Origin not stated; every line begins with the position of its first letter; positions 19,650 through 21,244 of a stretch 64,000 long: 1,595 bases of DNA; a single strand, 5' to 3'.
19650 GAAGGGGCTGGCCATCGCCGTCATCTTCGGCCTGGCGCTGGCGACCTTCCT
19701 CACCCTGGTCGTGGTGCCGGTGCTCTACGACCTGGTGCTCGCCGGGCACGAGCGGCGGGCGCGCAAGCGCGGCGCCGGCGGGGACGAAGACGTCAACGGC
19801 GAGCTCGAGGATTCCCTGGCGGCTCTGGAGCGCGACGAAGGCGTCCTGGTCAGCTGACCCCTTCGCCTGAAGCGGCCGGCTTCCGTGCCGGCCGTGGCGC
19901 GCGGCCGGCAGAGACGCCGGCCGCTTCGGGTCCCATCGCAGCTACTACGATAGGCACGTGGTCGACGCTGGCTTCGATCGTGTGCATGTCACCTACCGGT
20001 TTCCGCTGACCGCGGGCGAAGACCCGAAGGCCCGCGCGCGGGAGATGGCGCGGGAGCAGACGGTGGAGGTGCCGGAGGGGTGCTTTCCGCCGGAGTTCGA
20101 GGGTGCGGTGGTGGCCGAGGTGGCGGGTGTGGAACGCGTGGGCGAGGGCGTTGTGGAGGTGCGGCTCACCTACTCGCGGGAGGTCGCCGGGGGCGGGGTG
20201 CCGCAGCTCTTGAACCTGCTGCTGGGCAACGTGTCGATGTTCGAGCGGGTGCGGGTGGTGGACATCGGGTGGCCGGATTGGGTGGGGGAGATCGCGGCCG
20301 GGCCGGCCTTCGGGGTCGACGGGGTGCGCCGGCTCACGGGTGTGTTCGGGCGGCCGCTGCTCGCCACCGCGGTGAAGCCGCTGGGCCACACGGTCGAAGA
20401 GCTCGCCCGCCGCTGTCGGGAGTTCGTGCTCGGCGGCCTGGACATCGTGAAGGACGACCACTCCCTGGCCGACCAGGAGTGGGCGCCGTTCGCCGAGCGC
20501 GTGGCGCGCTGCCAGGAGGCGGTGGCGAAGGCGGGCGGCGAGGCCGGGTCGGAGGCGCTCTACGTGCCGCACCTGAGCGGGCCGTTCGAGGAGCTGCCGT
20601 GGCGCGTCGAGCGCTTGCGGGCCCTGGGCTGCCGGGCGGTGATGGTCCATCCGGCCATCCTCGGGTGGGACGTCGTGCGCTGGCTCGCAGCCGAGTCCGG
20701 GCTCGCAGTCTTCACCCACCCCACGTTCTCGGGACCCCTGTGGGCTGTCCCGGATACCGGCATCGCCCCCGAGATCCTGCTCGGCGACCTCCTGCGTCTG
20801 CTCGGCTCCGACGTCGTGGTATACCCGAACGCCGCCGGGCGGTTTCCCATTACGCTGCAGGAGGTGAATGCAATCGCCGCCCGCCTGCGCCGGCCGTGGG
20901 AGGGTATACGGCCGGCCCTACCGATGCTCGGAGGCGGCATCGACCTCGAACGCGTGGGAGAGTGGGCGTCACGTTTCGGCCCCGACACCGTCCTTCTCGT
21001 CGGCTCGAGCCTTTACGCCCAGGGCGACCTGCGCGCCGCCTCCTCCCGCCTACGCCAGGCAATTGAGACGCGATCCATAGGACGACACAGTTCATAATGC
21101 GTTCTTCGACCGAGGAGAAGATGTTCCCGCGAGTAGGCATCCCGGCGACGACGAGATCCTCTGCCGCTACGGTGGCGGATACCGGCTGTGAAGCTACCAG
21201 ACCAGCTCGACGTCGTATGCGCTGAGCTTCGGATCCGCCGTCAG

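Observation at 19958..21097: Stand-alone form IV RuBisCO-like protein with KDDH active-site variant, wedged between an RND pump and vapBC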

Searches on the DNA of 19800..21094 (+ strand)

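Call 75: search_rna_families(source=window, start=19800, end=20050, threshold=evalue, max_evalue=1)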
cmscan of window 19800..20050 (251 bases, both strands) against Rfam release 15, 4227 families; matches with E-value up to 1: 6.
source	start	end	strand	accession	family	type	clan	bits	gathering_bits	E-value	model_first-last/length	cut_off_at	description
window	19874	19922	+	RF03593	mir-2331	Gene; miRNA;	-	30.4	100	0.00095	1-71/71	no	mir-2331 microRNA precursor family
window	19869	19905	+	RF01340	CRISPR-DR29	Gene; CRISPR;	-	21.6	39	0.021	1-37/37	no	CRISPR RNA direct repeat element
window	19866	19929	+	RF03710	mir-1451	Gene; miRNA;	-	21.6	85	0.33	1-92/92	no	mir-1451 microRNA precursor family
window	19869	19898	+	RF01322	CRISPR-DR9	Gene; CRISPR;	-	17.1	45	0.28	1-37/37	no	CRISPR RNA direct repeat element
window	19826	19948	-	RF02809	RsmW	Gene; sRNA;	CL00106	16.6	52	0.87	1-124/124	no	RsmW RNA family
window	19873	19894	+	RF01811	PtaRNA1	Gene; antitoxin;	-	15.9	47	0.81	43-64/72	no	Plasmid transferred anti-sense RNA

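Call 76: search_rna_families(source=L003, start=5900, end=6600, threshold=evalue, max_evalue=0.1)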
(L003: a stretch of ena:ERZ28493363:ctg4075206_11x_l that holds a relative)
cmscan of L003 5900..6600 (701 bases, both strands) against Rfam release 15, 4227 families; matches with E-value up to 0.1: 1.
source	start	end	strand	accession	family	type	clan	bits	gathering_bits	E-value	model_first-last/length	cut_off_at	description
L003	6235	6353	+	RF01725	SAM-I-IV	Cis-reg; riboswitch;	CL00012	27.3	41.1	0.038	1-99/99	no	SAM-I/IV (S-adenosyl methionine) riboswitch aptamer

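Call 77: search_rna_families(source=L008, start=3000, end=4700, threshold=evalue, max_evalue=0.1)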
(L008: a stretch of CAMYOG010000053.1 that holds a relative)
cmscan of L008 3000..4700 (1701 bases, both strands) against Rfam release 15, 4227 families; matches with E-value up to 0.1: 1.
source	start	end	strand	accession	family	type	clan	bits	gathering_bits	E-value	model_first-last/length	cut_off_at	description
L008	3266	3396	+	RF01725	SAM-I-IV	Cis-reg; riboswitch;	CL00012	39.8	41.1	0.00016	1-99/99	no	SAM-I/IV (S-adenosyl methionine) riboswitch aptamer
